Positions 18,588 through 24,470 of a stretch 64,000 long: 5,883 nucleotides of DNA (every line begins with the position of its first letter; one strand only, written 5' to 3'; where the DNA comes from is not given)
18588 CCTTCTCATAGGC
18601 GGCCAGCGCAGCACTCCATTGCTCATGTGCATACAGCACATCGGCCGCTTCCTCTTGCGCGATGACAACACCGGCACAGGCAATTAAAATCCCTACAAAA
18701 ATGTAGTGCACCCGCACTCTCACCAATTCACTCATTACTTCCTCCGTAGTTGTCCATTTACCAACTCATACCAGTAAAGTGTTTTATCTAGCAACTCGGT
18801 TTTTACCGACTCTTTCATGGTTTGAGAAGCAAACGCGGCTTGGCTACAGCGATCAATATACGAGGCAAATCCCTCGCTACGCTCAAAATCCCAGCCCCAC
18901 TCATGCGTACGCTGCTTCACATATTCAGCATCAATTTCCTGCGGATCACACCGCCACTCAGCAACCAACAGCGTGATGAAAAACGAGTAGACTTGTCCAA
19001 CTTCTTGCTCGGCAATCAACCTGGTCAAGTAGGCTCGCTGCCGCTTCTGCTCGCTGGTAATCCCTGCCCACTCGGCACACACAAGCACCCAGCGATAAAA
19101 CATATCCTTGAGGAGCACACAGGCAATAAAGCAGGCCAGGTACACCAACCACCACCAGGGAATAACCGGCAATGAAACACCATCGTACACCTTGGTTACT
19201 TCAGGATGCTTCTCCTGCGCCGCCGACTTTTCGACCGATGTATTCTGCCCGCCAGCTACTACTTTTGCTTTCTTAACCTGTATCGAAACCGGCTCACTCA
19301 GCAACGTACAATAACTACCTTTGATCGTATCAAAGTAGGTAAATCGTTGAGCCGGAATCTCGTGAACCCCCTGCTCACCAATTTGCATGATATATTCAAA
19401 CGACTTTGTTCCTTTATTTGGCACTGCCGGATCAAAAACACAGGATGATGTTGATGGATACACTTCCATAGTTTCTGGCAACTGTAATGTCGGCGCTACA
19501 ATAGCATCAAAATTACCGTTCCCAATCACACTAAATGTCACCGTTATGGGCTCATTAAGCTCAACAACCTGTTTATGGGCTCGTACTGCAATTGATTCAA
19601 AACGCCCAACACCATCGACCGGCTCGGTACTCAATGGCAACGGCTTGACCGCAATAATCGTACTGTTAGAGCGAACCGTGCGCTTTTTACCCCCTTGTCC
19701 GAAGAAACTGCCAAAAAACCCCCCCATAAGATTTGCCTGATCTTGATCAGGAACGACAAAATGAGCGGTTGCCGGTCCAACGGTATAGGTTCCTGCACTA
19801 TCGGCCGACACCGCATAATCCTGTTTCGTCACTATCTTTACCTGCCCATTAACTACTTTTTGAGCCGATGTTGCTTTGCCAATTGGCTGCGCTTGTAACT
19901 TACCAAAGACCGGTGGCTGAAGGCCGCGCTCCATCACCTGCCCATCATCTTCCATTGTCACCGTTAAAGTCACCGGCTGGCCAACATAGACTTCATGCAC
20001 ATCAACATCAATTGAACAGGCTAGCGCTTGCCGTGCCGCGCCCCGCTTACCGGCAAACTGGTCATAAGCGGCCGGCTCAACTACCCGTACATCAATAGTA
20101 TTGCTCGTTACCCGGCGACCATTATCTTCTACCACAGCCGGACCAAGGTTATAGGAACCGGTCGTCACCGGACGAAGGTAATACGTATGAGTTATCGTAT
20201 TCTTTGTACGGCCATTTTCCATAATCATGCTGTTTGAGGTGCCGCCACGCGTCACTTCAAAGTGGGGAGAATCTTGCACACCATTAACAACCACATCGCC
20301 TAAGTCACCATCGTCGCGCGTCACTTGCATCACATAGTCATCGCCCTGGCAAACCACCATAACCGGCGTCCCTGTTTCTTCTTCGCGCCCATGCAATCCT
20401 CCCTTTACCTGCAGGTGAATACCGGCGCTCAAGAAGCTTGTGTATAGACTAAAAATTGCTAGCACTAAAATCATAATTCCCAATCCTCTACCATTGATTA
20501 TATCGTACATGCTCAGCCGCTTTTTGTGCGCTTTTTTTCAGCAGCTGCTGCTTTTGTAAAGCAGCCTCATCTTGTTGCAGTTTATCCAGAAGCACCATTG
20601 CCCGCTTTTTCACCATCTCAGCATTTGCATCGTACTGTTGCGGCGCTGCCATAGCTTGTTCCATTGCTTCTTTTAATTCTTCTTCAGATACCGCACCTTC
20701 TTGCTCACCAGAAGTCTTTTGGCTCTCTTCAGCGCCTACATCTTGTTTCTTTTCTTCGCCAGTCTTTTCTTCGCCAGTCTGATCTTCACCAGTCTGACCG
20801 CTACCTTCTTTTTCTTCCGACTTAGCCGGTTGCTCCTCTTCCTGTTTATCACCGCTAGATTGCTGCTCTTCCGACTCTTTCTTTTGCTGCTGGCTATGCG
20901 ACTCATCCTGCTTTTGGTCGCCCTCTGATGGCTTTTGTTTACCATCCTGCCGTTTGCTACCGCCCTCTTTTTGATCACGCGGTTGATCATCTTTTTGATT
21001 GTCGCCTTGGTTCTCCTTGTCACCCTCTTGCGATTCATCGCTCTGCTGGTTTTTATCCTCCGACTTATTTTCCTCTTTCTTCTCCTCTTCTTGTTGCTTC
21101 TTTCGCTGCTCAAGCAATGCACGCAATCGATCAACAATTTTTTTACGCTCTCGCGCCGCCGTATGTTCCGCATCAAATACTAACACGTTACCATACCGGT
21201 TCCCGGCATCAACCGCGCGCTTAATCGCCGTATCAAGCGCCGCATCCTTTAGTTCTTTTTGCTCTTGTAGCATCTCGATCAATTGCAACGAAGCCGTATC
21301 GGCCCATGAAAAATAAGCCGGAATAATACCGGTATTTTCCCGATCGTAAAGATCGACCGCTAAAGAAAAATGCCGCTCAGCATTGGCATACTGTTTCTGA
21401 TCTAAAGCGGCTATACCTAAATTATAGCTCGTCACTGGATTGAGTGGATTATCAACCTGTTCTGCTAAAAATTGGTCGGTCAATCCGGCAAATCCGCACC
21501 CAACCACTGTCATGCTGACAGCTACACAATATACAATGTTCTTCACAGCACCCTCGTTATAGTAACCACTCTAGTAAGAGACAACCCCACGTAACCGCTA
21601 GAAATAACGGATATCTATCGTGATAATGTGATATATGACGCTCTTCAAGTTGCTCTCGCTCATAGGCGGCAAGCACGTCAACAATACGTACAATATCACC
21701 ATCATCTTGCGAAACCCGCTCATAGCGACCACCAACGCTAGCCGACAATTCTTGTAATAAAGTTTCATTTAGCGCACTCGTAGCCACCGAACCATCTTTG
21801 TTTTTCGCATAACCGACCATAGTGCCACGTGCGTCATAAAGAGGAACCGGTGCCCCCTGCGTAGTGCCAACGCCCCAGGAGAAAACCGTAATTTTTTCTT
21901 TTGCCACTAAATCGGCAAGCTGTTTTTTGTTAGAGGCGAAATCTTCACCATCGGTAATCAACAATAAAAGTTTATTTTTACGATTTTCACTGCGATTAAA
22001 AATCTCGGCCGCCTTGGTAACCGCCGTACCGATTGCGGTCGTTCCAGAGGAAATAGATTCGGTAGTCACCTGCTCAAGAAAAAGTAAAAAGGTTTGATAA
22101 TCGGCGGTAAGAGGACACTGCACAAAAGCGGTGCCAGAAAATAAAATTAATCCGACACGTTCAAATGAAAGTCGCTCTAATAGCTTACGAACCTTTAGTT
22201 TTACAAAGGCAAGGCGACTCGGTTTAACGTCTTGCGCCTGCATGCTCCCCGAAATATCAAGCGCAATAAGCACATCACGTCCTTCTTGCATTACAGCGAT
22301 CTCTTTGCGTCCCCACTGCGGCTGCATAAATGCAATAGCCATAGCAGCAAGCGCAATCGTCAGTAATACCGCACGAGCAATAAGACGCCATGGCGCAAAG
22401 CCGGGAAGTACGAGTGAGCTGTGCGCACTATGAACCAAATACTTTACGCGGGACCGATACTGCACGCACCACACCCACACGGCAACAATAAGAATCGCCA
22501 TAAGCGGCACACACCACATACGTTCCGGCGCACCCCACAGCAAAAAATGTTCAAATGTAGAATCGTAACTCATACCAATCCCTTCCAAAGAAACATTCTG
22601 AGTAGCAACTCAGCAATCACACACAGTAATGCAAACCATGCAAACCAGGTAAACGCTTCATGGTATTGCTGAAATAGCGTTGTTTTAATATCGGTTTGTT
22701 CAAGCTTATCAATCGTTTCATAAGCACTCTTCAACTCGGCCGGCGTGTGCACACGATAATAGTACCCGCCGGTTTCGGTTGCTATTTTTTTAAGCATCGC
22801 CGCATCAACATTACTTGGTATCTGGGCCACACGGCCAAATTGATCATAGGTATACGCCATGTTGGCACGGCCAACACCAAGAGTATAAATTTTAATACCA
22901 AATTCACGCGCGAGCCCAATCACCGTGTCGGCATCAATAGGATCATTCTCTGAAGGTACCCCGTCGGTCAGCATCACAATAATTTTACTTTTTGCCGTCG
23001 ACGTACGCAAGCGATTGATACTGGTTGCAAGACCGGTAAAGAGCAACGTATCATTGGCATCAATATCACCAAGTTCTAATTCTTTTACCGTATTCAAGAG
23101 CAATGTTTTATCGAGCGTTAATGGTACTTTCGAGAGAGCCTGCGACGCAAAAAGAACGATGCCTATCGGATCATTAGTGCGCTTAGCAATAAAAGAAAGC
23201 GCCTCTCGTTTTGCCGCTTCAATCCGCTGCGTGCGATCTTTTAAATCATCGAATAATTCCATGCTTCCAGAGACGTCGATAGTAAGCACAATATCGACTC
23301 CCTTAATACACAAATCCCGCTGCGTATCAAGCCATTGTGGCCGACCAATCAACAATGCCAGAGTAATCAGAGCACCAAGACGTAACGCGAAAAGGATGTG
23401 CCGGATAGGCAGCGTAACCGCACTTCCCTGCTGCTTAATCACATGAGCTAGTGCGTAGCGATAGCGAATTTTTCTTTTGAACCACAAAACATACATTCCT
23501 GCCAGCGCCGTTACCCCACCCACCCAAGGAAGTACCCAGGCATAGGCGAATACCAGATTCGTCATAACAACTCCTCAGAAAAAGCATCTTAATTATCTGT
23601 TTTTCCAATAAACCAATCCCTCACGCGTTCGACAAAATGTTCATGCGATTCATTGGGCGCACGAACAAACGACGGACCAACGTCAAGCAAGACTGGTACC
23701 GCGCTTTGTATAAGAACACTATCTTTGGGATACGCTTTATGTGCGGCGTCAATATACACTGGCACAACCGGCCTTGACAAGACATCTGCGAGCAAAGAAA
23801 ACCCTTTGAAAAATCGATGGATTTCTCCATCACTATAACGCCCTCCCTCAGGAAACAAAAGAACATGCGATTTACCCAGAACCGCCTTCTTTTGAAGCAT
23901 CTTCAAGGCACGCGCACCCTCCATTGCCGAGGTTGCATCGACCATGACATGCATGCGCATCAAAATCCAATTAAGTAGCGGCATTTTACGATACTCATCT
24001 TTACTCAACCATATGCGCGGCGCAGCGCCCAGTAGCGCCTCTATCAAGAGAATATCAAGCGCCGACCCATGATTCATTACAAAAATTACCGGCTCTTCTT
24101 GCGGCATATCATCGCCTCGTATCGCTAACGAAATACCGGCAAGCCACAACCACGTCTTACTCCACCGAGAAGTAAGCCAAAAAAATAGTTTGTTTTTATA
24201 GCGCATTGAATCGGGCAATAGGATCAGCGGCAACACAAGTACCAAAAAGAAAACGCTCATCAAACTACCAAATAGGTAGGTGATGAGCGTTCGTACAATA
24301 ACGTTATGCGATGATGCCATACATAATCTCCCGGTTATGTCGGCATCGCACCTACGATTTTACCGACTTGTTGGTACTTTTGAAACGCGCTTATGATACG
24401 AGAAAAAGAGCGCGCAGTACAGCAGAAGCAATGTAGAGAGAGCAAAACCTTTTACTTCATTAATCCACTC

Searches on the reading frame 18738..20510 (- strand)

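Call 73: search_protein_families(library=pfam, proteins=[window:18738-20510:-], max_evalue=0.001)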
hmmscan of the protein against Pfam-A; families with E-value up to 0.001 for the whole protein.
window:18738-20510:- (591 aa): 2 families
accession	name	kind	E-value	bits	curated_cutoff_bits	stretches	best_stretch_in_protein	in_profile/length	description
PF13584.12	BatD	-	4.6e-31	107.7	24.1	3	75-143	20-92/92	BatD DUF11 like domain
PF17973.7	bMG10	-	7.9e-06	26.5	26.2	0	100-129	97-126/131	Bacterial Alpha-2-macroglobulin MG10 domain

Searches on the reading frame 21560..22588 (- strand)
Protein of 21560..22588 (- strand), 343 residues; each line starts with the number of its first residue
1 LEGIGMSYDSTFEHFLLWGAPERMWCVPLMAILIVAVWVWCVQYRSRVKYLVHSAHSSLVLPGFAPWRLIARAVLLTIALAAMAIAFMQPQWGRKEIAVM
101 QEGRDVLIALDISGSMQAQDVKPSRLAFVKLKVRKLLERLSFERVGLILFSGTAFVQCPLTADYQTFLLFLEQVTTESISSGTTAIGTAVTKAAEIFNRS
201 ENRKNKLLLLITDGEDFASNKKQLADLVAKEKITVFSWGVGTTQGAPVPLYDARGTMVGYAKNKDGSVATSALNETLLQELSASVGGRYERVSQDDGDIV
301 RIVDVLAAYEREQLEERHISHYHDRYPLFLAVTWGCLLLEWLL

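Call 73: search_protein_families(library=pfam, proteins=[window:21560-22588:-], max_evalue=0.001)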
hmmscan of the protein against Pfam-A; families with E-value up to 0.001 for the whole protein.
window:21560-22588:- (343 aa): 4 families
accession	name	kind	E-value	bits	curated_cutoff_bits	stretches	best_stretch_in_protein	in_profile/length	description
PF13519.12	VWA_2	-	1.8e-18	67.5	27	1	106-215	1-107/107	von Willebrand factor type A domain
PF00092.34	VWA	-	2.1e-17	64.3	23.8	1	105-242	1-141/174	von Willebrand factor type A domain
PF13768.12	VWA_3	-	3.3e-05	24.4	27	1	105-247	2-140/155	von Willebrand factor type A domain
PF05762.20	VWA_CoxE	-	0.00075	19.4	26.4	0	104-227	57-171/222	VWA domain containing CoxE-like protein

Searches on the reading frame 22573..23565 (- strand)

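Call 73: search_protein_families(library=pfam, proteins=[window:22573-23565:-], max_evalue=0.001)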
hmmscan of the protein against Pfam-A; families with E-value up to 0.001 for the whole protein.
window:22573-23565:- (331 aa): 3 families
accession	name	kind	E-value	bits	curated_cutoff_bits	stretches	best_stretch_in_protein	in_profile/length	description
PF00092.34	VWA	-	4.2e-18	66.6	23.8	1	91-282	1-172/174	von Willebrand factor type A domain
PF13519.12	VWA_2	-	8.8e-13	49.3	27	1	92-202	1-106/107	von Willebrand factor type A domain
PF01882.25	DUF58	-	0.00011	22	23.4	1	91-203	37-144/216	Protein of unknown function DUF58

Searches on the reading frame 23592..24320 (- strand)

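Call 73: search_protein_families(library=pfam, proteins=[window:23592-24320:-], max_evalue=0.001)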
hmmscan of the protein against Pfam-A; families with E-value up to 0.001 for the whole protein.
window:23592-24320:- (243 aa): 1 family
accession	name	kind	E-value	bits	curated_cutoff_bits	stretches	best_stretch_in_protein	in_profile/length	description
PF01553.26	Acyltransferase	-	9.1e-21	74.5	23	1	68-190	5-131/132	Acyltransferase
